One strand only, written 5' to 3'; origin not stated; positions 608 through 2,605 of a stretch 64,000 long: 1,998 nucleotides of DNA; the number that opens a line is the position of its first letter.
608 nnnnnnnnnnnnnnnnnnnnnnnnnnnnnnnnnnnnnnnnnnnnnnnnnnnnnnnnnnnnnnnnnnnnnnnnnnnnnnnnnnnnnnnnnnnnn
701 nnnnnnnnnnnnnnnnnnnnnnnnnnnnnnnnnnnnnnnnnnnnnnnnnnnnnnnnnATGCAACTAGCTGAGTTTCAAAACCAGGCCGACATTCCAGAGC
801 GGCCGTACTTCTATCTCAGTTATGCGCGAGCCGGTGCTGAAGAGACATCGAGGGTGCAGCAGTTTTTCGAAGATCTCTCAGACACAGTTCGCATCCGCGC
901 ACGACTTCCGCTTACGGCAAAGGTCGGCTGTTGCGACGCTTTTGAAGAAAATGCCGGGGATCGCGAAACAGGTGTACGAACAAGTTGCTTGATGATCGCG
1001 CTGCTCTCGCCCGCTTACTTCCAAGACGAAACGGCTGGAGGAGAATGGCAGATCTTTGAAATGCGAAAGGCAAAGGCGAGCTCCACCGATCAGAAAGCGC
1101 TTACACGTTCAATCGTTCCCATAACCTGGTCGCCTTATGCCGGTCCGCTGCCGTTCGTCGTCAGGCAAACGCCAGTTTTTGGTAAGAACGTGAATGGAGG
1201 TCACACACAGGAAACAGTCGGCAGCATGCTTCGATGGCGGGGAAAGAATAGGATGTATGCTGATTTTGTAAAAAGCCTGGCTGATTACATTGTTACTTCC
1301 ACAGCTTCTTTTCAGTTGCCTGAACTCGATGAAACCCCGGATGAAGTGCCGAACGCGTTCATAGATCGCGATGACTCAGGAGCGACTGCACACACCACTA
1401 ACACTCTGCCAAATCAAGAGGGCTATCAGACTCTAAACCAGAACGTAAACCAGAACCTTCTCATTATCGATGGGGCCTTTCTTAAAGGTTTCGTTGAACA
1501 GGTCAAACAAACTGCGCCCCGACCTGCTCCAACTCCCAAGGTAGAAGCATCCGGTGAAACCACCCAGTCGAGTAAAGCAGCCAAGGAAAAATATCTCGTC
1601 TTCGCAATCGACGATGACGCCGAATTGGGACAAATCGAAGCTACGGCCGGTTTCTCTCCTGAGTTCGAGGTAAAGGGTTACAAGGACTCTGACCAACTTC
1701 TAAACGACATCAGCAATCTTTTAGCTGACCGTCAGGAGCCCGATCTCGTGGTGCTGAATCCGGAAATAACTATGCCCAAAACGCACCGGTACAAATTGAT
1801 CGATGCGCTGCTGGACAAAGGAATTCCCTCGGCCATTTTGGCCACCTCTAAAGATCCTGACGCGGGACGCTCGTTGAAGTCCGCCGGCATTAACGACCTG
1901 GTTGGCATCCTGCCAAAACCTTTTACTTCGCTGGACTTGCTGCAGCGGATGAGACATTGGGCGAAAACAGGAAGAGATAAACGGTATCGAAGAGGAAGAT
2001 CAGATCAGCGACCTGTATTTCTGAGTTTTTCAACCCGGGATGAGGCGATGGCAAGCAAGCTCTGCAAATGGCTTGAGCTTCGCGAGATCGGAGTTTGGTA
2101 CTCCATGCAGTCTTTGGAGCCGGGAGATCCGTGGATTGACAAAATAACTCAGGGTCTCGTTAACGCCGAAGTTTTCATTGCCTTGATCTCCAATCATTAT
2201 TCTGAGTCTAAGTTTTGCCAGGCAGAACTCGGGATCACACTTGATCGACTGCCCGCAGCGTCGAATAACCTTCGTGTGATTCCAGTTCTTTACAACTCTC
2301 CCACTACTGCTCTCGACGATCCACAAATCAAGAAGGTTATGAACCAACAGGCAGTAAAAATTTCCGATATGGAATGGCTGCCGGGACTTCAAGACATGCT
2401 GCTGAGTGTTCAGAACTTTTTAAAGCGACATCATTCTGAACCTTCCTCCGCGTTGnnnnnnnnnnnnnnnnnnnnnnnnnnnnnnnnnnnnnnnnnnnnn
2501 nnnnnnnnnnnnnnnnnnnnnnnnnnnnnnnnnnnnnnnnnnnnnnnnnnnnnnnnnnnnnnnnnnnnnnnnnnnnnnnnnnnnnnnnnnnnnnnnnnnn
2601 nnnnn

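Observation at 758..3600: TIR-like / Asp-less receiver / TIR protein translationally coupled to a membrane-anchored LuxR regulator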

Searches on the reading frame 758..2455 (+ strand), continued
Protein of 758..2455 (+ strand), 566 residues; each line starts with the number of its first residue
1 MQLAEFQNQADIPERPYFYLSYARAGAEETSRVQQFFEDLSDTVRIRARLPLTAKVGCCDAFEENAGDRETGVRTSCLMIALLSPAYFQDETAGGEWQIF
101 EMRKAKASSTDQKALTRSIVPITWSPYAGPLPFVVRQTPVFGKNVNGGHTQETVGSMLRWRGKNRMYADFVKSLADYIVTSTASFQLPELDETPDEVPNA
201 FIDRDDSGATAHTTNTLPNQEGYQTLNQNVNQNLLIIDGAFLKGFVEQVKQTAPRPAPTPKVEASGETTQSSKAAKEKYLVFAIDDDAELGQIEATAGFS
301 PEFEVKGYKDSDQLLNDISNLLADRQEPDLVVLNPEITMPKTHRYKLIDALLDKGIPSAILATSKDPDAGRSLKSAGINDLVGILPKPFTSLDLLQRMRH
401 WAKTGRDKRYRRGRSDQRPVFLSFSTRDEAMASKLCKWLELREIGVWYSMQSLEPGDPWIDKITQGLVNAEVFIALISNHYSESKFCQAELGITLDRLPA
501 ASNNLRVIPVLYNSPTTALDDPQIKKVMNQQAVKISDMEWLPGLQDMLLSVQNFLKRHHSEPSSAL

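Call 70: search_protein_families(library=ncbifam, proteins=[P0214, P0220, P0235, P0179, P0018, P0145], max_evalue=0.001)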
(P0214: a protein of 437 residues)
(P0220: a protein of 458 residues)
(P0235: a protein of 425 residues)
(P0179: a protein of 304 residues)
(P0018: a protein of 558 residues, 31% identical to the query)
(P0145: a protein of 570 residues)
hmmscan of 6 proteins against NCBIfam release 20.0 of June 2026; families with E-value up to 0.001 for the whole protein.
P0214 (437 aa): 2 families
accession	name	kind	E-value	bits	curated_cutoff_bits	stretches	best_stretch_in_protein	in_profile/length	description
NF040588.1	FxsC_Nterm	equivalog_domain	5e-37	127.6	130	1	3-178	1-179/182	TIR-like protein FxsC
TIGR04276.1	FxsC_Cterm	equivalog_domain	8.1e-23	81.2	55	1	225-416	1-187/196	FxsC protein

P0220 (458 aa): 2 families
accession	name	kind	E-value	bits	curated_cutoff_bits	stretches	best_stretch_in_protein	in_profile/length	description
NF040588.1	FxsC_Nterm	equivalog_domain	1.9e-39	135.5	130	1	2-180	1-181/182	TIR-like protein FxsC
TIGR04276.1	FxsC_Cterm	equivalog_domain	4.9e-18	65.6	55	1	274-420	27-174/196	FxsC protein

P0235 (425 aa): 3 families
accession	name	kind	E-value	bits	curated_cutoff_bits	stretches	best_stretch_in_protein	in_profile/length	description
NF040588.1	FxsC_Nterm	equivalog_domain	2.4e-38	131.9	130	1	5-176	3-181/182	TIR-like protein FxsC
TIGR04276.1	FxsC_Cterm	equivalog_domain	1.6e-19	70.5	55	1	218-401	1-181/196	FxsC protein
NF058526.1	Thoeris_type3_ThcB4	equivalog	0.00033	19.6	220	1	42-88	157-203/375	Thoeris type III anti-phage system protein ThcB4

P0179 (304 aa): 62 families (the best 25 are shown)
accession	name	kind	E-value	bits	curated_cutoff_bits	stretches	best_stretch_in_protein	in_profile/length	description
NF006900.1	PRK09390.1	equivalog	2e-14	53.6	255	1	3-133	4-126/203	response regulator FixJ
NF045505.1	RR_RssB_Pseudo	equivalog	7.3e-12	45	700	1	5-120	7-114/394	two-component system response regulator RssB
NF040689.1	MtrAB_MtrA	equivalog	1.8e-11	43.8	300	1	6-146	1-133/219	MtrAB system response regulator MtrA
NF051870.1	NAssimRespRegNtrX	equivalog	2.2e-11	43.3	600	1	5-134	3-126/452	nitrogen assimilation response regulator NtrX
NF041733.1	resp_reg_CseB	equivalog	3.5e-11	42.9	350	1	5-126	2-114/228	two-component system response regulator CseB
NF047785.1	respo_reg_MadR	equivalog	5.4e-10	39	300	1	5-123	2-117/209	MadR family response regulator transcription factor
TIGR02154.1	PhoB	equivalog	6.7e-10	38.6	296.2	1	4-149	3-142/226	phosphate regulon transcriptional regulator PhoB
NF007969.0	PRK10693.1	equivalog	6.8e-10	38.5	329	1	4-118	8-114/337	two-component system response regulator RssB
NF051850.1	RespRegRprY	equivalog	9.2e-10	38.3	370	1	2-124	3-117/234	response regulator transcription factor RprY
NF045991.1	RespRegCtrARhodob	equivalog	2.2e-09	37.4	350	1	5-124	2-113/224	response regulator transcription factor CtrA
TIGR01818.1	ntrC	equivalog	2.7e-09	36.4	558.6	1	6-117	1-104/463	nitrogen regulation protein NR(I)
NF033791.1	ActR_PrrA_rreg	equivalog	3.5e-09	36.9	250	1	5-120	3-110/173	ActR/PrrA/RegA family redox response regulator transcription factor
NF008078.0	PRK10816.1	equivalog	5.3e-09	35.9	336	1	5-125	2-114/223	two-component system response regulator PhoP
NF053854.1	RespRegPhoBBctds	equivalog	1.4e-08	34.4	270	1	7-121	2-109/225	two-component system response regulator PhoB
TIGR03787.1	marine_sort_RR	equivalog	1.6e-08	34.4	335.7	1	5-126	2-117/227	proteobacterial dedicated sortase system response regulator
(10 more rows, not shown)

P0018 (558 aa): 15 families
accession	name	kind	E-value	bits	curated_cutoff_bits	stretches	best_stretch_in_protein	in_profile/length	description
NF040588.1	FxsC_Nterm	equivalog_domain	6.7e-39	133.7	130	2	3-172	1-181/182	TIR-like protein FxsC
NF006900.1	PRK09390.1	equivalog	4.6e-09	36.1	255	1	267-386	3-118/203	response regulator FixJ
NF051870.1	NAssimRespRegNtrX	equivalog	1.4e-08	34.1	600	1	271-380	4-111/452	nitrogen assimilation response regulator NtrX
NF045505.1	RR_RssB_Pseudo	equivalog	1.2e-07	31.2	700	1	270-370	7-99/394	two-component system response regulator RssB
NF007935.0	PRK10651.1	equivalog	1.2e-06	27.9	250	1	267-370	5-105/216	two-component system response regulator NarL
TIGR01818.1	ntrC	equivalog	7.6e-06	25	558.6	1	271-370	1-92/463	nitrogen regulation protein NR(I)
NF033791.1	ActR_PrrA_rreg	equivalog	3.5e-05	23.9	250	1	271-369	4-97/173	ActR/PrrA/RegA family redox response regulator transcription factor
TIGR02154.1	PhoB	equivalog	6.7e-05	22.3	296.2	1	269-384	3-116/226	phosphate regulon transcriptional regulator PhoB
NF007969.0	PRK10693.1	equivalog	8e-05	21.8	329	1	270-368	9-102/337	two-component system response regulator RssB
NF007005.1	PRK09468.1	equivalog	8.3e-05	22.1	331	1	269-385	4-116/237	osmolarity response regulator transcription factor OmpR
NF010430.0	PRK13856.1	equivalog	8.9e-05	22.3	344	1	271-374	4-97/241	two-component response regulator VirG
NF051850.1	RespRegRprY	equivalog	0.00015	21.3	370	1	267-384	3-116/234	response regulator transcription factor RprY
NF045717.1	DVU0259_DivK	exception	0.00016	21.8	160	1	270-386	4-114/117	DVU0259 family response regulator domain-containing protein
NF040689.1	MtrAB_MtrA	equivalog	0.00058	19.3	300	1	271-385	1-110/219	MtrAB system response regulator MtrA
NF008176.1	PRK10923.1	equivalog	0.00062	18.5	620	1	270-368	5-95/469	nitrogen regulation protein NR(I)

P0145 (570 aa): 26 families (the best 25 are shown)
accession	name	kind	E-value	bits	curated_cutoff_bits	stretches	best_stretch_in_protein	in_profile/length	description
NF040588.1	FxsC_Nterm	equivalog_domain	1e-38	133.1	130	2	3-179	1-180/182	TIR-like protein FxsC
NF051870.1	NAssimRespRegNtrX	equivalog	1.1e-09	37.7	600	1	278-400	2-117/452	nitrogen assimilation response regulator NtrX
NF042941.1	Retron_TIR_antiphage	equivalog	1e-08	34.5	600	1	414-521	329-434/464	TIR domain-containing anti-phage reverse transcriptase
NF006900.1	PRK09390.1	equivalog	2.2e-08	33.9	255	1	277-402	4-120/203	response regulator FixJ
TIGR01818.1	ntrC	equivalog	6.2e-08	31.8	558.6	1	280-400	1-112/463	nitrogen regulation protein NR(I)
NF058526.1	Thoeris_type3_ThcB4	equivalog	1.7e-07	30.4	220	1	407-500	110-204/375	Thoeris type III anti-phage system protein ThcB4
NF010430.0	PRK13856.1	equivalog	8e-07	29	344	1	280-399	4-114/241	two-component response regulator VirG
NF045991.1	RespRegCtrARhodob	equivalog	8.2e-07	29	350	1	282-400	5-114/224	response regulator transcription factor CtrA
NF009971.0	PRK13435.1-2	subfamily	3.4e-06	26.9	151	1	321-400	38-111/141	response regulator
NF045717.1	DVU0259_DivK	exception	1.1e-05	25.6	160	1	280-399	5-113/117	DVU0259 family response regulator domain-containing protein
NF007935.0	PRK10651.1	equivalog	1.8e-05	24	250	1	322-402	46-124/216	two-component system response regulator NarL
NF008176.1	PRK10923.1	equivalog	2e-05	23.4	620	1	275-399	1-116/469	nitrogen regulation protein NR(I)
NF009206.0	PRK12555.1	subfamily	2.2e-05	23.6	342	1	319-412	37-128/340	chemotaxis-specific protein-glutamate methyltransferase CheB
NF045505.1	RR_RssB_Pseudo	equivalog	2.3e-05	23.6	700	1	321-400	42-116/394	two-component system response regulator RssB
NF041832.1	near_NosP_CTERM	subfamily_domain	2.5e-05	23.5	400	1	261-389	235-357/370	NahK/ErcS family hybrid sensor histidine kinase/response regulator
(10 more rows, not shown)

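Call 77: find_encoding_contigs(protein=P0145, flank=6000, max_places=2)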
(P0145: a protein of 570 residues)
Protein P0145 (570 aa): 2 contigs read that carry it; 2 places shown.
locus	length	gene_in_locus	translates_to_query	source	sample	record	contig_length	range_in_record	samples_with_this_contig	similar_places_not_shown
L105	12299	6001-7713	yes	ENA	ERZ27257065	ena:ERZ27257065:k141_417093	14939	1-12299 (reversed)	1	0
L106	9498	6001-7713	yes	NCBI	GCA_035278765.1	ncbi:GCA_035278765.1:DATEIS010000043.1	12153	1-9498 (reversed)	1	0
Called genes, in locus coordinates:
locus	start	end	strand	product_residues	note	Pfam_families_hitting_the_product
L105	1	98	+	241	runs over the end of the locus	PF21321:HTH_66 (weak), PF04255:DUF433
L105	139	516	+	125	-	PF18478:PIN_10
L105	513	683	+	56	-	-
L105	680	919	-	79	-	PF12844:HTH_19 (weak), PF01381:HTH_3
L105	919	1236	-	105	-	-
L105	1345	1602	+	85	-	PF12728:HTH_17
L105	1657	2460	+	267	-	-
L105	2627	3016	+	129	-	-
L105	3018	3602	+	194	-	-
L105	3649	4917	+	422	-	PF13360:PQQ_2, PF13570:Beta-prop_ACSF4 (faint), PF01011:PQQ (faint), PF13360:PQQ_2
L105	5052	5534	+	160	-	-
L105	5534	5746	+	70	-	-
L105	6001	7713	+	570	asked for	PF01582:TIR (faint), PF13676:TIR_2 (weak), PF00072:Response_reg, PF13676:TIR_2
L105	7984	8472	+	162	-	-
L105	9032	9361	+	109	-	PF07377:DUF1493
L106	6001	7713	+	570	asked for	PF01582:TIR (faint), PF13676:TIR_2 (weak), PF00072:Response_reg, PF13676:TIR_2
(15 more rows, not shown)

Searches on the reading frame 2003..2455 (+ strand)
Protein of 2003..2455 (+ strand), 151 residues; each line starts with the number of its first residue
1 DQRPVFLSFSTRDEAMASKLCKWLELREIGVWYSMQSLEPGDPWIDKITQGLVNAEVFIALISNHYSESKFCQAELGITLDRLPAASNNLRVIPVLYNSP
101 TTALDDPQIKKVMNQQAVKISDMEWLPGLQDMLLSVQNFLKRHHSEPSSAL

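Call 72: search_solved_structures(query=window:2003-2455:+, max_evalue=0.1, show_alignments=5)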
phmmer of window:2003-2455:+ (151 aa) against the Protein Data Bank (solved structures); distinct sequences matched with E-value up to 0.1: 14.
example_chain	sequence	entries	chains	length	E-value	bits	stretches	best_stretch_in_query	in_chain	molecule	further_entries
9mud_K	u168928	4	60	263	6.9e-06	29.1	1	5-98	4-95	Cat1 (CRISPR associated TIR 1) pentagonal filament | Cat1 (CRISPR associated TIR 1) pentagonal filament assembly | Cat1 (CRISPR-associated TIR 1)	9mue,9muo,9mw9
3h16_A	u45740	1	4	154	7.8e-05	25.7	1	4-98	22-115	TIR protein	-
9m0n_A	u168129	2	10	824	0.0002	24.4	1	5-99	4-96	Tetratricopeptide repeat protein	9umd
4c7m_A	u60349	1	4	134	0.00065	22.7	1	6-96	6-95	Toll/interleukin-1 receptor domain-containing protein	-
4lzp_B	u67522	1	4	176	0.0011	22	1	5-96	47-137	Putative uncharacterized protein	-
4lqc_A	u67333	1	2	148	0.002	21.2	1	15-96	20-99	TcpB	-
4om7_A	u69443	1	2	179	0.002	21.1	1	5-106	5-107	Toll-like receptor 6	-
7ylf_A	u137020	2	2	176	0.0061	19.6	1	5-106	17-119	Toll-like receptor 15 | Toll-like receptor 2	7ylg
7uwg_A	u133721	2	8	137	0.0086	19.1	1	5-81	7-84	Molecular chaperone Tir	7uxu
8g83_A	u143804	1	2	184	0.012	18.6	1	5-97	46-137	NAD(+) hydrolase AbTIR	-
4c6r_A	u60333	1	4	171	0.014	18.4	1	2-103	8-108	DISEASE RESISTANCE PROTEIN RPS4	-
7uxr_A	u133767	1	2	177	0.014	18.4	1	5-82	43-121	TIR domain protein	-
4c6t_B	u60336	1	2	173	0.014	18.4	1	2-103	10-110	DISEASE RESISTANCE PROTEIN RPS4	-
3jrn_A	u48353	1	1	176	0.078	16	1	4-98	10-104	AT1G72930 protein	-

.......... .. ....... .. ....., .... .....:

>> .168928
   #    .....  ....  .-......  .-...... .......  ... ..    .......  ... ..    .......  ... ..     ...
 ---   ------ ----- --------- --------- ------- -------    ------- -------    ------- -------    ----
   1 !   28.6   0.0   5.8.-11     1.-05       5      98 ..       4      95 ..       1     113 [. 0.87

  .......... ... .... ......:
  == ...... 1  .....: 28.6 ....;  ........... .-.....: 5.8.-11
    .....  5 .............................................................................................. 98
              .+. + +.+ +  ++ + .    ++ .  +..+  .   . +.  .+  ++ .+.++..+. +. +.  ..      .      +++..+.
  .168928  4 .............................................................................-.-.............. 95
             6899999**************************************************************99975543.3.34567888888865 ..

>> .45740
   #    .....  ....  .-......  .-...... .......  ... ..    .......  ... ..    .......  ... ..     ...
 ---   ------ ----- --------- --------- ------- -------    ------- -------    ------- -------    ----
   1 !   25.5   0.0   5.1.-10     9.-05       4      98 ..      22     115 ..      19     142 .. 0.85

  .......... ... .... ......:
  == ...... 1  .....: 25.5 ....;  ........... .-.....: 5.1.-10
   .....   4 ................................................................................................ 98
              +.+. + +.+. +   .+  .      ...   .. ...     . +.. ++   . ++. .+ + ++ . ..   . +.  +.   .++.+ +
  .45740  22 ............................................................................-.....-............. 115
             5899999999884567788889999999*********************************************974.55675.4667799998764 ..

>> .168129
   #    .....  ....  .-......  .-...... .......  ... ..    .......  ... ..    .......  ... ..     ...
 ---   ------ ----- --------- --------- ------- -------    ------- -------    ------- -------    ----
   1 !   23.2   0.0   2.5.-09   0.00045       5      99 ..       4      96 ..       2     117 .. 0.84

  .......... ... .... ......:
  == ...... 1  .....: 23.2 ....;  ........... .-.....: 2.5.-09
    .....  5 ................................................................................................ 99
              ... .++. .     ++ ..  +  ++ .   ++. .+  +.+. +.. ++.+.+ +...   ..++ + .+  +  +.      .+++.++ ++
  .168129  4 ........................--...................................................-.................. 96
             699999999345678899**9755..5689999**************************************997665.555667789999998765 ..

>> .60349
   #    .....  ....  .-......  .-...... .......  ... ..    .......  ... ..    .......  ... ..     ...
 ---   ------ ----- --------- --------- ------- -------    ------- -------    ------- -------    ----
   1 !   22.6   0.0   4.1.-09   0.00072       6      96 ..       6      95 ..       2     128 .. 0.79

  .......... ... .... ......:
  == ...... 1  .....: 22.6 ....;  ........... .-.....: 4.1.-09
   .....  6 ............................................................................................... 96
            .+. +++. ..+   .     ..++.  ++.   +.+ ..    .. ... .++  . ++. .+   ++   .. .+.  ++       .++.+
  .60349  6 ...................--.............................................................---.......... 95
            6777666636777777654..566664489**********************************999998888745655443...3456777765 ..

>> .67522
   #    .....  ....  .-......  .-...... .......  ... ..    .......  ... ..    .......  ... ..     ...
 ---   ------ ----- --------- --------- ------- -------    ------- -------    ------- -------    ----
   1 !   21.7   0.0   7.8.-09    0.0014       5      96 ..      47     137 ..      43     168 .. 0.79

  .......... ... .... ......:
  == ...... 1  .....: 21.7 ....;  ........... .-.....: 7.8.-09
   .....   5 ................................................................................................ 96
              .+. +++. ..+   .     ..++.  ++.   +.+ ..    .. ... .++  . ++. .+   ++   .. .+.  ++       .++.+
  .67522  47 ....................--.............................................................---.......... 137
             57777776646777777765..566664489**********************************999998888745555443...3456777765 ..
